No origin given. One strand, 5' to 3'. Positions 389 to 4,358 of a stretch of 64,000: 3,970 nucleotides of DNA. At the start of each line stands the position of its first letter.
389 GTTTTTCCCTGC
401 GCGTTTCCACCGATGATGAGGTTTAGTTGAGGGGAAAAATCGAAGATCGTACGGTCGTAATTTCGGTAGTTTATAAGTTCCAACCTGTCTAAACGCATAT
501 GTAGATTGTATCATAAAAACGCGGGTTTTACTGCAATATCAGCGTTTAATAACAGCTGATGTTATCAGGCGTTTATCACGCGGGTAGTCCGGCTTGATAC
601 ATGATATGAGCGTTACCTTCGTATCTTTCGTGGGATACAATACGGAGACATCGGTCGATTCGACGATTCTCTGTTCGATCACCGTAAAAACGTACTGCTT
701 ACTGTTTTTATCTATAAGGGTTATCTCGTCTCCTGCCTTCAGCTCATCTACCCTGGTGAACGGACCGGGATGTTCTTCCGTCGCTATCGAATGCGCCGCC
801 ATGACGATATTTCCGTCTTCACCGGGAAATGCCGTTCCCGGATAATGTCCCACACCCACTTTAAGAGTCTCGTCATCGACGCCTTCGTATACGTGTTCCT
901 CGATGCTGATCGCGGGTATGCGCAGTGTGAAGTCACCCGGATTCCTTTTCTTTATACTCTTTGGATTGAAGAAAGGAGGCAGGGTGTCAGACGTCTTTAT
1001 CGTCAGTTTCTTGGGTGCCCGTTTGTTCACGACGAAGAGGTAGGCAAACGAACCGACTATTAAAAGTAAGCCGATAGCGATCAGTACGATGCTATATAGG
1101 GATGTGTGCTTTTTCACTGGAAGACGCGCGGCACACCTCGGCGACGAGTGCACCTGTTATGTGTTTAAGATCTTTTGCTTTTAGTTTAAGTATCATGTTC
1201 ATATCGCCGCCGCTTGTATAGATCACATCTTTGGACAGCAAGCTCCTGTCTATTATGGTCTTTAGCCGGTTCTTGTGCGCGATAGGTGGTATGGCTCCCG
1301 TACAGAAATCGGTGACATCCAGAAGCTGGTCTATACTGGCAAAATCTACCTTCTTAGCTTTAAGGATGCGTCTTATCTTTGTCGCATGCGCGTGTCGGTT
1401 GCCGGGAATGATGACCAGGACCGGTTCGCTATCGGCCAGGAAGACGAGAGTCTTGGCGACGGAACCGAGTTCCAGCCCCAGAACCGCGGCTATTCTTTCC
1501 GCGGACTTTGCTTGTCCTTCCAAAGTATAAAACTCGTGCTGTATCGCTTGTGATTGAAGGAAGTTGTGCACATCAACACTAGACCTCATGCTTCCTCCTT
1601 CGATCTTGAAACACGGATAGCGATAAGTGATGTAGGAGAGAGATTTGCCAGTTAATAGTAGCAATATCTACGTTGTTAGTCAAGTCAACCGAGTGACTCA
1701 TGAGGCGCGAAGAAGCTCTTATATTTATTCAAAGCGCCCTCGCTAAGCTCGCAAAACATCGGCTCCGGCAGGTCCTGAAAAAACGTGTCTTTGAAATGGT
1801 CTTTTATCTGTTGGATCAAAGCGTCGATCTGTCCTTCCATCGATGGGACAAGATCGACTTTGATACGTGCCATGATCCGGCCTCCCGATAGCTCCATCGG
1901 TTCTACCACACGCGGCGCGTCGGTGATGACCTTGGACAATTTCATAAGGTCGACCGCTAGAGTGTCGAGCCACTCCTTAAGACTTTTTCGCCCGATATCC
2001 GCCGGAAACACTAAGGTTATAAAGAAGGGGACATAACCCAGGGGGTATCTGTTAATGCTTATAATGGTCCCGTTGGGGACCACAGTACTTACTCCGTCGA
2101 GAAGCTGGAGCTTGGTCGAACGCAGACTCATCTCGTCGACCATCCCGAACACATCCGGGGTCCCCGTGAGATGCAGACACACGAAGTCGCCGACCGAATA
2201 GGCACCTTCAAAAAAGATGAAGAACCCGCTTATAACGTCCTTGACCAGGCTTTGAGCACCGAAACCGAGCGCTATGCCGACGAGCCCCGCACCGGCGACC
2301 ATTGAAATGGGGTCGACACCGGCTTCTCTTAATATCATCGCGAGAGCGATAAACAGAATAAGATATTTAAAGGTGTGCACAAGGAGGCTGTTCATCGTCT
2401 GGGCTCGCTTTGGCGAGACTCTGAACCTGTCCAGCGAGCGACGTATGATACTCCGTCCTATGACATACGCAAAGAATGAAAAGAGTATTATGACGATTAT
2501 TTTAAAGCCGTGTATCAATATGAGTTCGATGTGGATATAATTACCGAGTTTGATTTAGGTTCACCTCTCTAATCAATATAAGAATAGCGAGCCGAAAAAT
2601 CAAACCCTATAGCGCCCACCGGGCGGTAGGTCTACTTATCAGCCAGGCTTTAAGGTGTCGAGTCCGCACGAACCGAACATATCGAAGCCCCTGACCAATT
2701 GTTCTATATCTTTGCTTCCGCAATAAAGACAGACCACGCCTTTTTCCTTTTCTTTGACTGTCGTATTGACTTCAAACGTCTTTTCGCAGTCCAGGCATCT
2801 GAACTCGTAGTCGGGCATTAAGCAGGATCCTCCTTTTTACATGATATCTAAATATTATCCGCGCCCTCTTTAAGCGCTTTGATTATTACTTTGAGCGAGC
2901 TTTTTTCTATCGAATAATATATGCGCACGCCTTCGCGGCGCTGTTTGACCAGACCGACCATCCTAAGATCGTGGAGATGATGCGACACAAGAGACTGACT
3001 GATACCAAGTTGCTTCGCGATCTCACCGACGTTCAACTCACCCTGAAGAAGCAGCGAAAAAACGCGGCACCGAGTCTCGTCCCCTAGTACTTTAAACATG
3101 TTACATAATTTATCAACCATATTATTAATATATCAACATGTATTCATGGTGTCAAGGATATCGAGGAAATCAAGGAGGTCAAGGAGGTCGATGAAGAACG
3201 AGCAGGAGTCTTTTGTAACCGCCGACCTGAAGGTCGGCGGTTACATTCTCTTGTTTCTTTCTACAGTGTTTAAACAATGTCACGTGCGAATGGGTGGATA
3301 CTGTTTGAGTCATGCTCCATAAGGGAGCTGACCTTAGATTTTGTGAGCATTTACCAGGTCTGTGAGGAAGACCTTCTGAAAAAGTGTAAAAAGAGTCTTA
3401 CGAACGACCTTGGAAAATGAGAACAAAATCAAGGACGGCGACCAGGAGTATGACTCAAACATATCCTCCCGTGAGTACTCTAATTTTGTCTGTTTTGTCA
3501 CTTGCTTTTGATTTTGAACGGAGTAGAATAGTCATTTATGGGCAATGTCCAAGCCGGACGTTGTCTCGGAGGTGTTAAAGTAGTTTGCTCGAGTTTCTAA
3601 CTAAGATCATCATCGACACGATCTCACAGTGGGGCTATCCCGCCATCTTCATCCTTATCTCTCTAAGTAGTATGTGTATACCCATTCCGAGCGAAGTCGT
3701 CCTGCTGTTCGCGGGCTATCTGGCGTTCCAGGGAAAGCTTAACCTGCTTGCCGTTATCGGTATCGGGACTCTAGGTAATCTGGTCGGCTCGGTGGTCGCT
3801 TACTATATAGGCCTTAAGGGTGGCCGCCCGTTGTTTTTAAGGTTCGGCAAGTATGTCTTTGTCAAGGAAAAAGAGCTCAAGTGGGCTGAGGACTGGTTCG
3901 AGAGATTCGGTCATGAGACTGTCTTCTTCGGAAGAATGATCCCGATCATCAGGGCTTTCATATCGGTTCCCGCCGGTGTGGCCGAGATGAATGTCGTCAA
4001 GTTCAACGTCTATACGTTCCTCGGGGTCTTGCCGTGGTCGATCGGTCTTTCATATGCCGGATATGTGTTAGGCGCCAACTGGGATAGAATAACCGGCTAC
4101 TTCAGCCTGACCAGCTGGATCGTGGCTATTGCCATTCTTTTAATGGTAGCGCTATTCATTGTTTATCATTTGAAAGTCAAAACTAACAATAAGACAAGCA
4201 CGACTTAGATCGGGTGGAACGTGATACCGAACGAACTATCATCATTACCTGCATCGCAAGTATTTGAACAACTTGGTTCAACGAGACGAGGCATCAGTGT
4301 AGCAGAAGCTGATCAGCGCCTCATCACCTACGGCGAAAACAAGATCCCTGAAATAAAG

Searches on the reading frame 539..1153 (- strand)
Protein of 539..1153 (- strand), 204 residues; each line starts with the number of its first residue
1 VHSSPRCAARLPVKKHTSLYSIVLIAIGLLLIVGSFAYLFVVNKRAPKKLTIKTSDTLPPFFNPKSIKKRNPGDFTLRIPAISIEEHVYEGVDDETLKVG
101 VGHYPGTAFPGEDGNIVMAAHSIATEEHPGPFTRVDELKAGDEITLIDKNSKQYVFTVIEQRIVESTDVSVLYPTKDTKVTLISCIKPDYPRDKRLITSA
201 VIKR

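Call 48: search_protein_families(library=pfam, proteins=[window:539-1153:-], max_evalue=0.01)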
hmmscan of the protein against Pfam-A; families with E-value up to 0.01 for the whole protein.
window:539-1153:- (204 aa): 1 family
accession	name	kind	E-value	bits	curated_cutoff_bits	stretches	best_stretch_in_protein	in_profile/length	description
PF04203.18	Sortase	-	1e-28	100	26.6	1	77-201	1-123/125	Sortase domain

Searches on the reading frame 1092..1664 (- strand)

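Call 48: search_protein_families(library=pfam, proteins=[window:1092-1664:-], max_evalue=0.01)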
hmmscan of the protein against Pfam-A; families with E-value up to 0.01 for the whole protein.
window:1092-1664:- (190 aa): 1 family
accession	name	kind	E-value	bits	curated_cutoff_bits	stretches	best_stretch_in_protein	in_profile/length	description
PF04073.20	tRNA_edit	-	2.2e-24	86.4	25.5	1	51-167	3-121/123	Aminoacyl-tRNA editing domain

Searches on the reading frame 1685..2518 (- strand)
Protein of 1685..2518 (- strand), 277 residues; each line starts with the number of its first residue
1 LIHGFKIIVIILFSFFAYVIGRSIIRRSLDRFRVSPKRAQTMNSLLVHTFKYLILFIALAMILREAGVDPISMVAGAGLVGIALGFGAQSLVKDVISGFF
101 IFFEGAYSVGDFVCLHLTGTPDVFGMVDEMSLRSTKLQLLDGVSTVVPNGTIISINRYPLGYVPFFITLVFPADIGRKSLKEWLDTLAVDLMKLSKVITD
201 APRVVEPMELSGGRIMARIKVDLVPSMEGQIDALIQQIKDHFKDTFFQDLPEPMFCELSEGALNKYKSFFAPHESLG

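Call 48: search_protein_families(library=pfam, proteins=[window:1685-2518:-], max_evalue=0.01)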
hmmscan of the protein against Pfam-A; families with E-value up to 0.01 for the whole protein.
window:1685-2518:- (277 aa): 2 families
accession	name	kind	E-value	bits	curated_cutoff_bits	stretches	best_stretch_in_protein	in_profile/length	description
PF00924.24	MS_channel_2nd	-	2e-13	50.7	20.2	1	91-154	2-60/68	Mechanosensitive ion channel, beta-domain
PF21088.3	MS_channel_1st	-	4e-08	33.5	23.1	1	50-89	3-42/42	Mechanosensitive ion channel, transmembrane helices 2/3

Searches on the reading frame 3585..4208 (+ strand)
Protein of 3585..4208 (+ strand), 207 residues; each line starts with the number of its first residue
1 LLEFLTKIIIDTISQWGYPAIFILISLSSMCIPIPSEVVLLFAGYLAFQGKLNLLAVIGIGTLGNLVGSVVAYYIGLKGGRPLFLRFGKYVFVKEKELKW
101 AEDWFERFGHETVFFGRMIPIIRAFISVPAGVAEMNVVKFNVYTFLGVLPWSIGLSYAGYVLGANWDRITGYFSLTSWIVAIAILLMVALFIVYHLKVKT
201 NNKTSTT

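Call 48: search_protein_families(library=pfam, proteins=[window:3585-4208:+], max_evalue=0.01)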
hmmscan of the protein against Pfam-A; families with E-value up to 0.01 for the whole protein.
window:3585-4208:+ (207 aa): 1 family
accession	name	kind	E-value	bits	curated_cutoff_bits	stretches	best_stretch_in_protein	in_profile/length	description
PF09335.16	VTT_dom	-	1e-23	84.5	33.9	1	34-160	1-122/123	VTT domain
